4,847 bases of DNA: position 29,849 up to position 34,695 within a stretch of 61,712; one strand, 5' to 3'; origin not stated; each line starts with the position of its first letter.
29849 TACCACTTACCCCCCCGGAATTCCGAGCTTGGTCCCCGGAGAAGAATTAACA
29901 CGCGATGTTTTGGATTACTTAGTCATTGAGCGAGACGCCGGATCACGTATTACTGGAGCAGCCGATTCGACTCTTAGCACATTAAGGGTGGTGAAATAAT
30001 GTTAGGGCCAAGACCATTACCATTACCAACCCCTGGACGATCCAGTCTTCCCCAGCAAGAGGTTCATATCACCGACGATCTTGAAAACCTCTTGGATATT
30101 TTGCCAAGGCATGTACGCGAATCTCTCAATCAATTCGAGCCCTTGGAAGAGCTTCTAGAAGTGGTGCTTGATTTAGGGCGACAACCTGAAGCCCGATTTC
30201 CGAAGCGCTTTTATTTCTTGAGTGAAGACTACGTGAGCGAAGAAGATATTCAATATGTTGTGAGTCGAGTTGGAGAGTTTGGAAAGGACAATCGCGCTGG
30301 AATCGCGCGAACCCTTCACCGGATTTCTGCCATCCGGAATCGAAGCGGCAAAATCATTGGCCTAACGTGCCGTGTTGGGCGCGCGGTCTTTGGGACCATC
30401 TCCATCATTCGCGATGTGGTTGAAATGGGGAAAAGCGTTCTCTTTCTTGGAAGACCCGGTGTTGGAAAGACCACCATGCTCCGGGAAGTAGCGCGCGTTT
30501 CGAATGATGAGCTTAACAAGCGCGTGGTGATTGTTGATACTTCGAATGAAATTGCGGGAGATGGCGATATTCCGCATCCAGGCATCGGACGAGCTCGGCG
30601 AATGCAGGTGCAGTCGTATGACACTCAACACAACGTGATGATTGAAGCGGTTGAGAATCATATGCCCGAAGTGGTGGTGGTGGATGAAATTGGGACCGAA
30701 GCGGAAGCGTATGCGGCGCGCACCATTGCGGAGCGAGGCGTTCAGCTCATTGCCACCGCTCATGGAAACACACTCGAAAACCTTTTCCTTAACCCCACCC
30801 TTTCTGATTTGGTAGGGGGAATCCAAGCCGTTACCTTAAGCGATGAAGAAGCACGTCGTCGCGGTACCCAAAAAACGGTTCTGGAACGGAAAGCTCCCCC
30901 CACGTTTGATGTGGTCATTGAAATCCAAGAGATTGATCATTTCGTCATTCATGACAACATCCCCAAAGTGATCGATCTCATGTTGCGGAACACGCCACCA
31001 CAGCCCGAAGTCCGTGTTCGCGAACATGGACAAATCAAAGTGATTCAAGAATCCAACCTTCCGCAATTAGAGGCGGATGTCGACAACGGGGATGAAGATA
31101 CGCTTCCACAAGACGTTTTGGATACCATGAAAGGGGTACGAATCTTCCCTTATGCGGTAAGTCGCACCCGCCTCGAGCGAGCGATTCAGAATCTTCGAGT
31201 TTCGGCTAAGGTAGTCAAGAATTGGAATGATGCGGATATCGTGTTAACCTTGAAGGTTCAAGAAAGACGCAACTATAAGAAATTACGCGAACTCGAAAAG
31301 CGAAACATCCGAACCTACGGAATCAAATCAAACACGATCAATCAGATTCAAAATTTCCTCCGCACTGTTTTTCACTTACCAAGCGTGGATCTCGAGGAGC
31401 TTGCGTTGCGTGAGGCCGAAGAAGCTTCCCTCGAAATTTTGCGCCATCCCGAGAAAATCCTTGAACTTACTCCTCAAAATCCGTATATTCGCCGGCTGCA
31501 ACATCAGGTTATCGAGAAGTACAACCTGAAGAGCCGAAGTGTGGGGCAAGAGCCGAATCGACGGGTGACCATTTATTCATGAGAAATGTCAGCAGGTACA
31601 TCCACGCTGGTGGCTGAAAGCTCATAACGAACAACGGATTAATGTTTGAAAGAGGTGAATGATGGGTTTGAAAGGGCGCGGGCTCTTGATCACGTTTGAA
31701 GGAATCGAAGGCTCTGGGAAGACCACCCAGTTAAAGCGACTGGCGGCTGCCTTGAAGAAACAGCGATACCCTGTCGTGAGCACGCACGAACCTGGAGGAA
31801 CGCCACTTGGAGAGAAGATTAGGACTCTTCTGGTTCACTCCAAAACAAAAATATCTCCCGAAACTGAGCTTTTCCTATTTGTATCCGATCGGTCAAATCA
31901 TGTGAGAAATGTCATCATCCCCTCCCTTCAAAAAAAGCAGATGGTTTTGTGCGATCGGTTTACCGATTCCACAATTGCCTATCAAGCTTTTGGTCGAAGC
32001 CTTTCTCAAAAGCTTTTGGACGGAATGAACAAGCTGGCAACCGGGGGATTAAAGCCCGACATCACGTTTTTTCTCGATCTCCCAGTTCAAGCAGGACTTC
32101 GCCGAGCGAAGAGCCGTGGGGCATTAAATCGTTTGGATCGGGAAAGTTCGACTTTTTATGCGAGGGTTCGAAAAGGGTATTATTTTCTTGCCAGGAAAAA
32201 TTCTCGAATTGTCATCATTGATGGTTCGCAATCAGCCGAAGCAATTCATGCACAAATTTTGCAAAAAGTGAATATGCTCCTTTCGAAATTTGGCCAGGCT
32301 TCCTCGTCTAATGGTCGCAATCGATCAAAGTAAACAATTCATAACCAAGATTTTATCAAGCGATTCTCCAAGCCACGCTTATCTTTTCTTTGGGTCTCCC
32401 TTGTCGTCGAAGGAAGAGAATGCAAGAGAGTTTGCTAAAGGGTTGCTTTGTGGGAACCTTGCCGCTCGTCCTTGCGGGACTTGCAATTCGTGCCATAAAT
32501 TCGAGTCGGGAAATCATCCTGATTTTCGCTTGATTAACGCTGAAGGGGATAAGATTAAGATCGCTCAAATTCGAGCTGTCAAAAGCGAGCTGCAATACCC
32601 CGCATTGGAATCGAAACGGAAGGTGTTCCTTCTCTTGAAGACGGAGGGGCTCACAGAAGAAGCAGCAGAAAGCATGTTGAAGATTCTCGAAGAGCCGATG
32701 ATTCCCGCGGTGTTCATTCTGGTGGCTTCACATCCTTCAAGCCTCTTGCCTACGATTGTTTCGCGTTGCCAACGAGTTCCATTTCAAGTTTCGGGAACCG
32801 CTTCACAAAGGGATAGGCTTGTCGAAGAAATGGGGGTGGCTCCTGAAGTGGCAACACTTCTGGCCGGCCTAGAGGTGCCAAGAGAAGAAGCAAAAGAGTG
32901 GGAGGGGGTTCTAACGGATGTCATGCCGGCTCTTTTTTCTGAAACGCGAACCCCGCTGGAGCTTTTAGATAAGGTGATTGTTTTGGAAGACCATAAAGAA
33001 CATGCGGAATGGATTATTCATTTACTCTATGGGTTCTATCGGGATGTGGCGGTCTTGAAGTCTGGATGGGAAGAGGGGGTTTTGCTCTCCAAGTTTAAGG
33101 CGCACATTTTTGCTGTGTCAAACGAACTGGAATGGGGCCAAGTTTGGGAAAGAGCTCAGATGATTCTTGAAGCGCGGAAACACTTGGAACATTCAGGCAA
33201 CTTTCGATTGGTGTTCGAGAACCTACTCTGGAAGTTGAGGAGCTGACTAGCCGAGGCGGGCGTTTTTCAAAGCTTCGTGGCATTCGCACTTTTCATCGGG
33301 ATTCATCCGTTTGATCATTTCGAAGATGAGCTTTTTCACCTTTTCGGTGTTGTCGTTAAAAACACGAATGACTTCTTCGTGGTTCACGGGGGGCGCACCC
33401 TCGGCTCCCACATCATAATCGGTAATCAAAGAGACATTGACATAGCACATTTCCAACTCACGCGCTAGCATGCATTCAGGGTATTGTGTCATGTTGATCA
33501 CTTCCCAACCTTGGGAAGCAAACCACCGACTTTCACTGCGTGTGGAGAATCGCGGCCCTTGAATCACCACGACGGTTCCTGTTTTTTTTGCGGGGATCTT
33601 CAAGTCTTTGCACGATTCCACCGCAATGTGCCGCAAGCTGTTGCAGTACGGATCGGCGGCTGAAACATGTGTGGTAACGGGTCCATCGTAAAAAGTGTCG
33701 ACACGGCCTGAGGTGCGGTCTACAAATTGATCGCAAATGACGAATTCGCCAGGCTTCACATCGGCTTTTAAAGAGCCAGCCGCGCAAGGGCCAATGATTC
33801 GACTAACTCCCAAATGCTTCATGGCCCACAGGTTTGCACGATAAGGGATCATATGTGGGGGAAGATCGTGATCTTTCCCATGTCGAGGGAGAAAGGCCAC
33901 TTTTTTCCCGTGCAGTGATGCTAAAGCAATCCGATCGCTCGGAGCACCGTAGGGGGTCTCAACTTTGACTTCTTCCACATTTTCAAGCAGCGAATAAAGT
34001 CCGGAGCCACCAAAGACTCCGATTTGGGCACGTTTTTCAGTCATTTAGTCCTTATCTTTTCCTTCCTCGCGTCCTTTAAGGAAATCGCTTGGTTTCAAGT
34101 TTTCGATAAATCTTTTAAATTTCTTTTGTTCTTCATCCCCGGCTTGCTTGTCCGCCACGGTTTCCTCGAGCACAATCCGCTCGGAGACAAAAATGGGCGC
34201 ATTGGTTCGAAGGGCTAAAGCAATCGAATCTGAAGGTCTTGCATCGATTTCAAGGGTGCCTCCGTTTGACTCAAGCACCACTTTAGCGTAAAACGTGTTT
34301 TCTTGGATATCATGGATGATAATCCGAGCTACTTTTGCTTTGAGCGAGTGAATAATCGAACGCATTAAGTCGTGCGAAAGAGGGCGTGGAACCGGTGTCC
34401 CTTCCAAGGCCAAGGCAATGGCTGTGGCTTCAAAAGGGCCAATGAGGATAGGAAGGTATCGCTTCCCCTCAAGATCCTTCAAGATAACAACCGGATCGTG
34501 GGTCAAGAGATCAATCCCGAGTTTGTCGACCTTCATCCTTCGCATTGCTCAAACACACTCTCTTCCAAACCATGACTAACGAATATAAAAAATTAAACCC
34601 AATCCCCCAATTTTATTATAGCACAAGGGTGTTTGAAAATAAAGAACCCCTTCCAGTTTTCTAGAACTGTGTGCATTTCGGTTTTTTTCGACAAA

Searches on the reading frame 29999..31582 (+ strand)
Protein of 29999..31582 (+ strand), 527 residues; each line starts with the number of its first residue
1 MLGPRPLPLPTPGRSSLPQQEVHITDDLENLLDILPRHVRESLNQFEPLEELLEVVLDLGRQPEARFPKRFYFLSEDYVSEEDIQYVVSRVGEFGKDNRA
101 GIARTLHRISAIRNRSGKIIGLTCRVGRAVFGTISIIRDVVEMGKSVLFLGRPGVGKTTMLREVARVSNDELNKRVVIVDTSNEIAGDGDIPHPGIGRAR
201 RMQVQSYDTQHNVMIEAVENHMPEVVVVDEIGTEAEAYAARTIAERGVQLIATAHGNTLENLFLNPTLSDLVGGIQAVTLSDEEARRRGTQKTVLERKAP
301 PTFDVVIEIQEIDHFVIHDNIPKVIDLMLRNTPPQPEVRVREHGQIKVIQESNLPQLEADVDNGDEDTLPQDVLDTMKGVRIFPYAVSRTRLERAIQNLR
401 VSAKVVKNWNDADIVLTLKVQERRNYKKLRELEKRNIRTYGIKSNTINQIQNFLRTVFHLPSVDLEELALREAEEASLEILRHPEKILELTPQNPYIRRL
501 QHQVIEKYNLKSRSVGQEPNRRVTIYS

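Call 63: search_protein_families(library=pfam, proteins=[window:29999-31582:+], max_evalue=0.00001)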
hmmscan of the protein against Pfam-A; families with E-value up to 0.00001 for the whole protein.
window:29999-31582:+ (527 aa): 4 families
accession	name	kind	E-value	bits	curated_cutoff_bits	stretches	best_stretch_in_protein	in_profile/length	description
PF25516.1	PTPase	-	1.3e-25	89.5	27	1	380-458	1-79/79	Phosphotyrosine protein phosphatase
PF01424.28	R3H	-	1.7e-14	54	26.8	1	470-526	3-59/60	R3H domain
PF19568.5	Spore_III_AA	-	3.6e-12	46.4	27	1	128-273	132-276/306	Sporulation stage III, protein AA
PF00004.35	AAA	-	9.9e-06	26.5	21.2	0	147-233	1-68/131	ATPase family associated with various cellular activities (AAA)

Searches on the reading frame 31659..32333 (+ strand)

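Call 62: search_protein_families(library=pfam, proteins=[window:31659-32333:+], max_evalue=0.00001)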
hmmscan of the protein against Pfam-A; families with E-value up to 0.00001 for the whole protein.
window:31659-32333:+ (224 aa): 1 family
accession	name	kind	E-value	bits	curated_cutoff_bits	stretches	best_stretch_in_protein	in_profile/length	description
PF02223.23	Thymidylate_kin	-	7.4e-54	182.7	27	1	13-200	1-185/185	Thymidylate kinase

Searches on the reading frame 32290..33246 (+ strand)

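Call 62: search_protein_families(library=pfam, proteins=[window:32290-33246:+], max_evalue=0.00001)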
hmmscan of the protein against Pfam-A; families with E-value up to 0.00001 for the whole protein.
window:32290-33246:+ (318 aa): 1 family
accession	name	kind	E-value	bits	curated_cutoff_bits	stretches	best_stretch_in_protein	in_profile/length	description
PF13177.12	DNA_pol3_delta2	-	1.1e-45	156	27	1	15-166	6-158/161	DNA polymerase III, delta subunit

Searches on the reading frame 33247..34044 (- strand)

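Call 62: search_protein_families(library=pfam, proteins=[window:33247-34044:-], max_evalue=0.00001)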
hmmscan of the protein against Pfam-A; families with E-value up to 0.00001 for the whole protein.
window:33247-34044:- (265 aa): 1 family
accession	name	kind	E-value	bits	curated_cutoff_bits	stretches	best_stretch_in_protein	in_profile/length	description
PF01048.26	PNP_UDP_1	-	6.4e-42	144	25.1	1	8-245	2-233/233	Phosphorylase superfamily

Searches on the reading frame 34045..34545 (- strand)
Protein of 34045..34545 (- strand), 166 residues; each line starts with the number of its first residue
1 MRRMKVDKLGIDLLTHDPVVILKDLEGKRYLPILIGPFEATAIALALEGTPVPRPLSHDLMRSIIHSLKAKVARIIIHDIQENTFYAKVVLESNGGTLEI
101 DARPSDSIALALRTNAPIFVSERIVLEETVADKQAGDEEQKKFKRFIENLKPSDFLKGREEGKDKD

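Call 62: search_protein_families(library=pfam, proteins=[window:34045-34545:-], max_evalue=0.00001)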
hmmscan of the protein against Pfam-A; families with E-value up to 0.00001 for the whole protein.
window:34045-34545:- (166 aa): 1 family
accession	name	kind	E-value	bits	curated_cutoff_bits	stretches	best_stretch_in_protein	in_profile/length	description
PF02577.19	BFN_dom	-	6.8e-41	139.1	27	1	20-130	1-109/112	Bifunctional nuclease domain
